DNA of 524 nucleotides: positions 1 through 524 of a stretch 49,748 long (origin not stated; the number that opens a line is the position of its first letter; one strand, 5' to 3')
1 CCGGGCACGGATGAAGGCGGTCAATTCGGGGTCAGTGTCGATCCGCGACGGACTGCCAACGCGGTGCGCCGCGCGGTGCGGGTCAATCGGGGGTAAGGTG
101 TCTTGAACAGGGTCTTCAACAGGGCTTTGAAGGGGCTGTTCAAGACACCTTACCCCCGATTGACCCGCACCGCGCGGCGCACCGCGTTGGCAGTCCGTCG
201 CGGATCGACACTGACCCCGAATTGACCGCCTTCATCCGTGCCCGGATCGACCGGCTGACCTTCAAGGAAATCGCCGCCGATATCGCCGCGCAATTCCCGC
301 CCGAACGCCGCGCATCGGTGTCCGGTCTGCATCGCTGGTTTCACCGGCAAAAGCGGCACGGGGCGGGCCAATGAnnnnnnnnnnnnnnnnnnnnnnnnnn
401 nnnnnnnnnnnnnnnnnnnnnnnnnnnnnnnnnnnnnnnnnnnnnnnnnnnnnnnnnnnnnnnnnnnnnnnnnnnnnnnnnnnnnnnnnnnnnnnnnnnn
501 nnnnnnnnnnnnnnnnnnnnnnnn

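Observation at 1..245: Perfect ~110-bp-arm palindrome beginning exactly at window position 1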

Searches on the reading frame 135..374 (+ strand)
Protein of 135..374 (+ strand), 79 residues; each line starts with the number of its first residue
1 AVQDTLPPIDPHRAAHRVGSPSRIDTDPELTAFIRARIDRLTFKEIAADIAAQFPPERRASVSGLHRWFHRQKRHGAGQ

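Call 11: search_protein_families(library=pfam, proteins=[window:135-374:+], max_evalue=0.01)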
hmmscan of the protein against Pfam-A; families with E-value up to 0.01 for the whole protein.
window:135-374:+ (79 aa): 0 families

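Call 15: find_homologous_proteins(query=window:135-371:+, max_evalue=0.001)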
Query seq(79 aa) (79 aa): 27 proteins with E <= 0.001 among 27 candidates.
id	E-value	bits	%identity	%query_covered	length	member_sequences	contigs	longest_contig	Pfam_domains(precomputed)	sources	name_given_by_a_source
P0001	1.8e-40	154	92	99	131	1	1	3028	-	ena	-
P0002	2.2e-40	154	92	99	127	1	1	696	-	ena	-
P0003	1.1e-39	152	90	99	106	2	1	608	-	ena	-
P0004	2.9e-39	150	88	99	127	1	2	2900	-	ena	-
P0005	4.4e-39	150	90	99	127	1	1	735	-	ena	-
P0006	4.5e-39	150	90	99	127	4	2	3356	-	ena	-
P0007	6.6e-39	149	88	99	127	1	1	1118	-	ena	-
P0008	7.1e-39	149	88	99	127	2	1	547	-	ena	-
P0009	8.6e-39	149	87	99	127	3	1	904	-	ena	-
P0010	1.9e-38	148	86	99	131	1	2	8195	-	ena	-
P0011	5.0e-38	146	87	99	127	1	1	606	-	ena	-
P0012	6.1e-38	146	88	97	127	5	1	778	-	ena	-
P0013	6.6e-38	146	89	92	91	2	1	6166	-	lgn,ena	-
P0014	9.2e-38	145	87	99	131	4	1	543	-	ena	-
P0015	1.6e-37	145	85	99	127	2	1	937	-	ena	-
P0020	1.0e-33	133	84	92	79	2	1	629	-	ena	-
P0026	2.4e-19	87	64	84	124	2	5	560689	-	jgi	jgi:hypothetical protein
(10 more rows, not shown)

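Call 17: find_encoding_contigs(protein=P0010, flank=10000, max_places=4)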
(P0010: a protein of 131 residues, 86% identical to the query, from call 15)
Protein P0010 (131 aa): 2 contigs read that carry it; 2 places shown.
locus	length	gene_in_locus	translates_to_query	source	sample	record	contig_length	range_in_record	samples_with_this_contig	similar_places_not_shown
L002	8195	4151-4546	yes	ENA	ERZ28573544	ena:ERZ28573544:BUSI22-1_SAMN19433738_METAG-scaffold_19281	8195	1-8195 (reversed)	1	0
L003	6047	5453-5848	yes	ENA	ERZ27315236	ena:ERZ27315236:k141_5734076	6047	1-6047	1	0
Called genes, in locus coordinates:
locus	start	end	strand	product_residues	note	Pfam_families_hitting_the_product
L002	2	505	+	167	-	?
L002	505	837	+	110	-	-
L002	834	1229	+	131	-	-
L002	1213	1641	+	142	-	PF06252:GemA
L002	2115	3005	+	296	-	PF10124:Mu-like_gpT, PF25209:Phage_capsid_4 (weak)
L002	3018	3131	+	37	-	-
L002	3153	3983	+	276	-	PF10123:Mu-like_Pro_N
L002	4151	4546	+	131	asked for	-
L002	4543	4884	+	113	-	PF13384:HTH_23 (faint)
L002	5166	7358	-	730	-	PF17764:PriA_3primeBD, PF00270:DEAD, PF04851:ResIII (weak), PF18319:Zn_ribbon_PriA, PF18074:PriA_C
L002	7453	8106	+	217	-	PF00923:TAL_FSA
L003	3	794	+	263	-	?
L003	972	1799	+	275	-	PF13401:AAA_22 (faint), PF09077:Phage-MuB_C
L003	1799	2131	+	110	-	-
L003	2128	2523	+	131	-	-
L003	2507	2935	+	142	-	PF06252:GemA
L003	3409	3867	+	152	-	PF10124:Mu-like_gpT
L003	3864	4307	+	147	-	PF10124:Mu-like_gpT, PF25209:Phage_capsid_4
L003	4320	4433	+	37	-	-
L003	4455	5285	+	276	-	PF10123:Mu-like_Pro_N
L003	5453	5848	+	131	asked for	-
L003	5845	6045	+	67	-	?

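Call 18: find_encoding_contigs(protein=P0001, flank=10000, max_places=4)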
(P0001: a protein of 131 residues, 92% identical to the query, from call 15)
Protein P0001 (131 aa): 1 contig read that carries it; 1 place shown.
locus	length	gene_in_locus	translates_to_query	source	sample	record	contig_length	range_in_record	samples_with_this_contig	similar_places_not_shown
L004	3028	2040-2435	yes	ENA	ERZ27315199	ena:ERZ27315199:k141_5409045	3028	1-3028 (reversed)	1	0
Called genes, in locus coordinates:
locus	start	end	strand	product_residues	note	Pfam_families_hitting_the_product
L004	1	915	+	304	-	?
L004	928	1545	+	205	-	PF10123:Mu-like_Pro_N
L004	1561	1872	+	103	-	PF10123:Mu-like_Pro_N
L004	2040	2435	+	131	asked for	-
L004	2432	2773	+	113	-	-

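Call 19: find_encoding_contigs(protein=P0026, flank=10000, max_places=4)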
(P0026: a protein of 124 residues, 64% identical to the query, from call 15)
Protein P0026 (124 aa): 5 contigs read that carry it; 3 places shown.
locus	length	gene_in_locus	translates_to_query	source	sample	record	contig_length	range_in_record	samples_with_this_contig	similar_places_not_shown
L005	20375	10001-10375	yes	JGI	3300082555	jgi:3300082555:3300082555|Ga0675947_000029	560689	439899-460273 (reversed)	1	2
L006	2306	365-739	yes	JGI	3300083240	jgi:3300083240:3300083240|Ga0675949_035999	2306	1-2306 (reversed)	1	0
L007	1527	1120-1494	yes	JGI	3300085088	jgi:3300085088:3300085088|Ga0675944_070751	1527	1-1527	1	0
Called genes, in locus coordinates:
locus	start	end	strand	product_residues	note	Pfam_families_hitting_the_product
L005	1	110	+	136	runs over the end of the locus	PF02657:SufE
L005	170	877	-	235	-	PF07796:DUF1638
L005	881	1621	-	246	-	PF02607:B12-binding_2, PF02310:B12-binding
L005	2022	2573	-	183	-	PF07022:Phage_CI_repr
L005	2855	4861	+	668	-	-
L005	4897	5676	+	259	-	PF13401:AAA_22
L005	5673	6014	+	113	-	-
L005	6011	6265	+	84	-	-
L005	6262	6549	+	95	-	-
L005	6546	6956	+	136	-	PF06252:GemA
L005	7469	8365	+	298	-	PF10124:Mu-like_gpT, PF25209:Phage_capsid_4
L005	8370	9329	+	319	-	PF10123:Mu-like_Pro_N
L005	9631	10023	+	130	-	PF13551:HTH_29 (weak)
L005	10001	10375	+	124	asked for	-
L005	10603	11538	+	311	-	PF04055:Radical_SAM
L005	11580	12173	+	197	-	PF13489:Methyltransf_23 (faint), PF03848:TehB (weak), PF08241:Methyltransf_11, PF08242:Methyltransf_12 (faint), PF13649:Methyltransf_25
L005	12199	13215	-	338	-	PF02574:S-methyl_trans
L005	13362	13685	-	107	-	PF07345:ATPaseInh_sub_z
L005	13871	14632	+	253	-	PF01259:SAICAR_synt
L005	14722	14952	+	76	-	PF02700:PurS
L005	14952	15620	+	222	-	PF07685:GATase_3 (weak), PF13507:GATase_5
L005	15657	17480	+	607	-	PF02743:dCache_1, PF00512:HisKA, PF02518:HATPase_c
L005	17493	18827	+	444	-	PF00072:Response_reg, PF00158:Sigma54_activat, PF14532:Sigma54_activ_2, PF25601:AAA_lid_14, PF18024:HTH_50 (weak), PF02954:HTH_8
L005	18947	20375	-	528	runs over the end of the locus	PF00353:HemolysinCabind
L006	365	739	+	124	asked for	-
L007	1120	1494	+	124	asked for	-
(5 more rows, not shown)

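Call 25: find_related_loci(query=A3, collection=genome_contigs, flank=10000)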
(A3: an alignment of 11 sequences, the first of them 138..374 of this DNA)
Query A3 (78 aa) in genome_contigs; peptide patterns used: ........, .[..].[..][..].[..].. (x = any residue, [..] = any of these).
238 stretches matched a pattern; 4 encode a relative of the query (tblastn E <= 1e-3); 4 distinct loci.
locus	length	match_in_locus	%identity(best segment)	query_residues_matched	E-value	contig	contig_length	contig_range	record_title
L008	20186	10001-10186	56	11-72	7e-21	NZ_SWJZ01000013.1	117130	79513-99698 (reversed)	Rhodobacter capsulatus strain SP108 NODE_13_length_117044_cov_37.595749, whole genome shotgun sequence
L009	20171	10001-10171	60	5-57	1e-16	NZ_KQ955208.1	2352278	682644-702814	Paracoccus aminovorans strain HPD-2 Scaffold1, whole genome shotgun sequence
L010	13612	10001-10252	32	10-77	8e-6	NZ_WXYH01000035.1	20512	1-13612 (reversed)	Rhodococcus sp. T7 MLGJGCBP_35, whole genome shotgun sequence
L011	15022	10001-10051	76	61-77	8e-6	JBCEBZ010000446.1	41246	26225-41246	MAG: Rhodococcus sp. (in: high G+C Gram-positive bacteria) isolate dbin006__SEP_COME_DAS NODE_529_length_41246_cov_6.850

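Call 30: find_related_loci(query=A3, collection=viral_contigs, flank=10000)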
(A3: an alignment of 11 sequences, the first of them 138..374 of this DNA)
Query A3 (78 aa) in viral_contigs; peptide patterns used: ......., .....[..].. (x = any residue, [..] = any of these).
71 stretches matched a pattern, but none encodes a relative of the query by tblastn (E <= 1e-3).

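Call 41: search_protein_families(library=phrogs, proteins=[L005:2022-2573:-, L005:2855-4861:+, L005:4897-5676:+, L005:5673-6014:+, L005:6546-6956:+, L005:7469-8365:+, L005:8370-9329:+, L005:9631-10023:+, L005:10001-10375:+], max_evalue=0.001)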
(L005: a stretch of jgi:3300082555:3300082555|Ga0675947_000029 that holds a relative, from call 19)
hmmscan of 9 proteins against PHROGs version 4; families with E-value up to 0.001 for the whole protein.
L005:2022-2573:- (183 aa): 5 families
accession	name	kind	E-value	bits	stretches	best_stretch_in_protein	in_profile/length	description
phrog_4441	-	DNA, RNA and nucleotide metabolism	1.7e-06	29.2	1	41-84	5-53/98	HTH DNA binding protein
phrog_409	-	transcription regulation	4.5e-05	25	1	58-101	28-70/127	transcriptional regulator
phrog_638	-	transcription regulation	8.2e-05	23.5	1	40-80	3-43/145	transcriptional regulator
phrog_8008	-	DNA, RNA and nucleotide metabolism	0.0003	21.4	1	50-87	12-45/66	DNA binding protein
phrog_4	-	transcription regulation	0.00056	20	1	37-84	47-94/400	transcriptional repressor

L005:2855-4861:+ (668 aa): 1 family
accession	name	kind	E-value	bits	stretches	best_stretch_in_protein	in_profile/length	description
phrog_310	-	integration and excision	1.4e-32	114.4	1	8-660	14-641/696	transposase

L005:4897-5676:+ (259 aa): 1 family
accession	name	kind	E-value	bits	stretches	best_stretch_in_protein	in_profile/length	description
phrog_296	-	integration and excision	1.7e-21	77.6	1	5-249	293-516/626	DNA transposition protein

L005:5673-6014:+ (113 aa): 0 families

L005:6546-6956:+ (136 aa): 2 families
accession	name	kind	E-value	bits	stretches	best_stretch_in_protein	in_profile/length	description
phrog_286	-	unknown function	1.3e-26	94.8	1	3-135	8-145/186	-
phrog_8067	-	unknown function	1.7e-07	32.1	1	8-43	7-42/65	-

L005:7469-8365:+ (298 aa): 4 families
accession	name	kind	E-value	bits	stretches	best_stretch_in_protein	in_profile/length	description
phrog_371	-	head and packaging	3.5e-116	388.7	1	1-295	2-302/303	major head protein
phrog_4523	-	head and packaging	2.7e-17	63.8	2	223-297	501-577/644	major head and protease protein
phrog_133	-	head and packaging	1.9e-13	50.9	2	226-294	526-599/668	head maturation protease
phrog_29592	-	unknown function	9.9e-08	31.6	1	226-280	740-797/893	-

L005:8370-9329:+ (319 aa): 4 families
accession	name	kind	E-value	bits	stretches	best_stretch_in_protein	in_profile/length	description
phrog_328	-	head and packaging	3.3e-68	231.8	1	2-314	3-328/339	head maturation protease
phrog_13230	-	unknown function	1.4e-25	90.7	1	12-128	15-127/138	-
phrog_976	-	head and packaging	3.1e-08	34.4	1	19-120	32-128/415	head maturation protease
phrog_11321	-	unknown function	0.00065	20.2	1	140-271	155-267/327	-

L005:9631-10023:+ (130 aa): 7 families
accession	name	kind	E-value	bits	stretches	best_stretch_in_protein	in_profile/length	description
phrog_836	-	transcription regulation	3.2e-22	80.1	1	10-117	11-124/133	late transcriptional activator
phrog_9217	-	transcription regulation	8e-05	23.8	1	78-120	40-83/111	transcriptional regulator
phrog_8446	-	DNA, RNA and nucleotide metabolism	0.00014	22.6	1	71-122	56-105/211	HNH endonuclease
phrog_1157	-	integration and excision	0.00025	21.4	1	85-120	13-47/422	transposase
phrog_7847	-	unknown function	0.00045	20.8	1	83-116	11-44/222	-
phrog_125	-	DNA, RNA and nucleotide metabolism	0.00062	20.4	1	61-122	149-212/254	DNA invertase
phrog_3855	-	DNA, RNA and nucleotide metabolism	0.00067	21.1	1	75-115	65-105/115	HTH DNA binding protein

L005:10001-10375:+ (124 aa): 0 families

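Call 54: find_encoding_contigs(protein=P0020, flank=3000, max_places=4)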
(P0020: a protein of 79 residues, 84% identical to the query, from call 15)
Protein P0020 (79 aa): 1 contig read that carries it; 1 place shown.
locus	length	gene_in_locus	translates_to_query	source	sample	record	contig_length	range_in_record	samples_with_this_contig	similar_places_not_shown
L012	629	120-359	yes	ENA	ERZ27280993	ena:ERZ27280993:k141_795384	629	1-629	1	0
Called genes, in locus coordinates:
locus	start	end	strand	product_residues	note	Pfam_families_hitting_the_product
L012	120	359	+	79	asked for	-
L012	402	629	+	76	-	?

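Call 55: find_encoding_contigs(protein=P0013, flank=8000, max_places=4)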
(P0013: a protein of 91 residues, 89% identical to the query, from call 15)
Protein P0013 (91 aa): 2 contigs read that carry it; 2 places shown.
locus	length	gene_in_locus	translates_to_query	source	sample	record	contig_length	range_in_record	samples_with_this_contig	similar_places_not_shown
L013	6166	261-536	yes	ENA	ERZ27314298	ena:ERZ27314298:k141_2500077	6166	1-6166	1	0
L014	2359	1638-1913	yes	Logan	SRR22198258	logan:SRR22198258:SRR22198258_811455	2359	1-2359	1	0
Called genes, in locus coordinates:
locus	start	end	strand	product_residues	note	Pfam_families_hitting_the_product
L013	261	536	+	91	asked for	-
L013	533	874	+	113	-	-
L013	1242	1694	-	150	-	PF00293:NUDIX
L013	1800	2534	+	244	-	PF00561:Abhydrolase_1, PF12697:Abhydrolase_6 (weak)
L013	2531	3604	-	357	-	PF22660:RS_preATP-grasp-like, PF02222:ATP-grasp, PF17769:PurK_C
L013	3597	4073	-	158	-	PF00731:AIRC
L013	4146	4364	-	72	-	PF04325:DUF465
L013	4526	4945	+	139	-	PF00011:HSP20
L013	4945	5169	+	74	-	PF06620:DUF1150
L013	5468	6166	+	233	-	?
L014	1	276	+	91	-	?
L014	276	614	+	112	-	-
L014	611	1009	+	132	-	-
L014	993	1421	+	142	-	PF06252:GemA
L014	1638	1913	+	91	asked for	-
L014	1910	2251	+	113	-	-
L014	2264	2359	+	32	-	?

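Call 60: search_protein_families(library=pfam, proteins=[L008:569-1600:+, L008:1970-2566:-, L008:2699-4711:+, L008:4779-5573:+, L008:10515-12041:+, L008:10410-12104:-, L008:12254-14461:+, L008:12815-14932:-], max_evalue=0.0001)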
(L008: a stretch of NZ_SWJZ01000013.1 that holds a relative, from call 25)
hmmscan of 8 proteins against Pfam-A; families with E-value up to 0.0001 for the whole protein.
L008:569-1600:+ (343 aa): 3 families
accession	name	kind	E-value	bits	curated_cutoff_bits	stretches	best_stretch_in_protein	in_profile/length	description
PF01590.32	GAF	-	4.3e-13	50.4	22.4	1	89-220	4-130/133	GAF domain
PF02954.25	HTH_8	-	3.3e-10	39.9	22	1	299-337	2-40/42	Bacterial regulatory protein, Fis family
PF13384.12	HTH_23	-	5.1e-05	23.4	24.6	1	300-334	3-36/50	Homeodomain-like domain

L008:1970-2566:- (198 aa): 2 families
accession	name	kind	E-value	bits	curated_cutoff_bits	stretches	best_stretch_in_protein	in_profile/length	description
PF13560.12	HTH_31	-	1e-07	32.6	27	1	36-93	1-57/64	Helix-turn-helix domain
PF01381.28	HTH_3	-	8.5e-06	26.2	23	1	43-97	3-55/55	Helix-turn-helix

L008:2699-4711:+ (670 aa): 2 families
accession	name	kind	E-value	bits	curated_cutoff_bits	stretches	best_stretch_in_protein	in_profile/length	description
PF02914.21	DDE_2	-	4.6e-15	56.4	23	1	269-470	5-217/221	Bacteriophage Mu transposase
PF09039.17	HTH_Tnp_Mu_2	-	1.3e-08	35.3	20.5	1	159-255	3-101/109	Mu DNA binding, I gamma subdomain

L008:4779-5573:+ (264 aa): 4 families
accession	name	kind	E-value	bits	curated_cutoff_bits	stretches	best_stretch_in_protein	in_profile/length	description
PF13401.12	AAA_22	-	1.8e-15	57.8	27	1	45-171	4-129/130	AAA domain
PF09077.16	Phage-MuB_C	-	3.5e-13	49.7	25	1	180-255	1-78/78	Mu B transposition protein, C terminal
PF13191.12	AAA_16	-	8.2e-07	30.1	32.6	1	35-92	11-64/167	AAA ATPase domain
PF09848.15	SLFN-g3_helicase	-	5.4e-05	23.1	24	1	47-138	2-97/354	Schlafen group 3, DNA/RNA helicase domain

L008:10515-12041:+ (508 aa): 1 family
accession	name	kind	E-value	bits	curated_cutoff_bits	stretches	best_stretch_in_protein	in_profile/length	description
PF00171.27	Aldedh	-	2.2e-159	531.4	23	1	29-495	1-460/461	Aldehyde dehydrogenase family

L008:10410-12104:- (564 aa): 0 families

L008:12254-14461:+ (735 aa): 3 families
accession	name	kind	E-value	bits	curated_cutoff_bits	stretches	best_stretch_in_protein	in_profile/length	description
PF00015.26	MCPsignal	-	2.7e-49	167.8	34.6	1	534-689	2-171/172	Methyl-accepting chemotaxis protein (MCP) signalling domain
PF14827.12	dCache_3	-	2.1e-19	70.5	25.7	1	44-193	10-157/239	Double sensory domain of two-component sensor kinase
PF00672.30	HAMP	-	7.2e-11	42.7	25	1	311-355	10-53/53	HAMP domain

L008:12815-14932:- (705 aa): 0 families

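Call 66: search_dna_similar(query=L008:7003-7896:+, collection=phages, mode=protein, max_rows=12)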
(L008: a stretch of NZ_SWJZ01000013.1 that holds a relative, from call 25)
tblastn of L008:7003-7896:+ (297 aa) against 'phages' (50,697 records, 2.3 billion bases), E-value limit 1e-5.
Records with a match: 320; places in all: 320; records where one place covers at least 80% of the query: 214.
Best place of each record, by identity: <60% 320.
By first word of the organism name: Pseudomonas 147; Ralstonia 96; Vibrio 12; Bacteriophage 12; Salinibacter 10; Escherichia 6; Yersinia 5; Rhodovulum 4; Klebsiella 3; Rhodobacter 2; and 16 more.
By host as written in the record: Ralstonia solanacearum 69; Pseudomonas aeruginosa 52; - 44; Pseudomonas aeruginosa PA14 32; Vibrio sp. 9; Ralstonia solanacearum Race 3, Biovar 1 6; Yersinia pestis EV76-CN 4; Salinibacter ruber M8 4; and 78 more.
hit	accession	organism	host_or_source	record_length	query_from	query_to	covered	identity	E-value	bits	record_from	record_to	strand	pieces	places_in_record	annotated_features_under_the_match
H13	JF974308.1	Rhodobacter phage RC1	Rhodobacter sp. E32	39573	1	297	100%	49.8%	2e-89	296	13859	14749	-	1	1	major head subunit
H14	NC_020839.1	Rhodobacter phage RC1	Rhodobacter sp. E32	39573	1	297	100%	49.8%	2e-89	296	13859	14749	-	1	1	major head protein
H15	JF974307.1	Rhodovulum phage RS1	Rhodovulum sp. P122A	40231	1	297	100%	49.8%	2e-89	296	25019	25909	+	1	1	major head protein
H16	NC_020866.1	Rhodovulum phage RS1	Rhodovulum sp. P122A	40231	1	297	100%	49.8%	2e-89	296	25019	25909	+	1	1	major head protein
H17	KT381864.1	Thiobacimonas phage vB_ThpS-P1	Thiobacimonas profunda JLT2016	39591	1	297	100%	49.2%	7e-84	280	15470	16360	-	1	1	major capsid protein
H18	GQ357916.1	Escherichia phage D108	Escherichia coli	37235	1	296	100%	45.9%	1e-79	268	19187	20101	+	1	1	T: major head protein | I: protease | Z: scaffold protein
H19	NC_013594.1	Escherichia phage D108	Escherichia coli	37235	1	296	100%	45.9%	1e-79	268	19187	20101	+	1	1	T: major head protein | I: head maturation protease | Z: head maturation protease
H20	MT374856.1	Yersinia phage vB_YpM_23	Yersinia pestis EV76-CN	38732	1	296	100%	45.9%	1e-79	268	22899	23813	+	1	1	hypothetical protein (x2)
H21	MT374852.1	Yersinia phage vB_YpM_3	Yersinia pestis EV76-CN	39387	1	296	100%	45.9%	1e-79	268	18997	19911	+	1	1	hypothetical protein (x2)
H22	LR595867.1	Escherichia virus Mu_3F6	-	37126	1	296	100%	45.9%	2e-79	268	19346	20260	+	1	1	Phage major capsid protein | putative protease protein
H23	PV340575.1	Escherichia phage PhiR68_1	Escherichia coli C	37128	1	296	100%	45.9%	2e-79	267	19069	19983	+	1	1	major head subunit | hypothetical protein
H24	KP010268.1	Shigella phage SfMu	Shigella flexneri serotype 4a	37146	1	296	100%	45.9%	2e-79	267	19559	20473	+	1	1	major head subunit | protease | scaffold protein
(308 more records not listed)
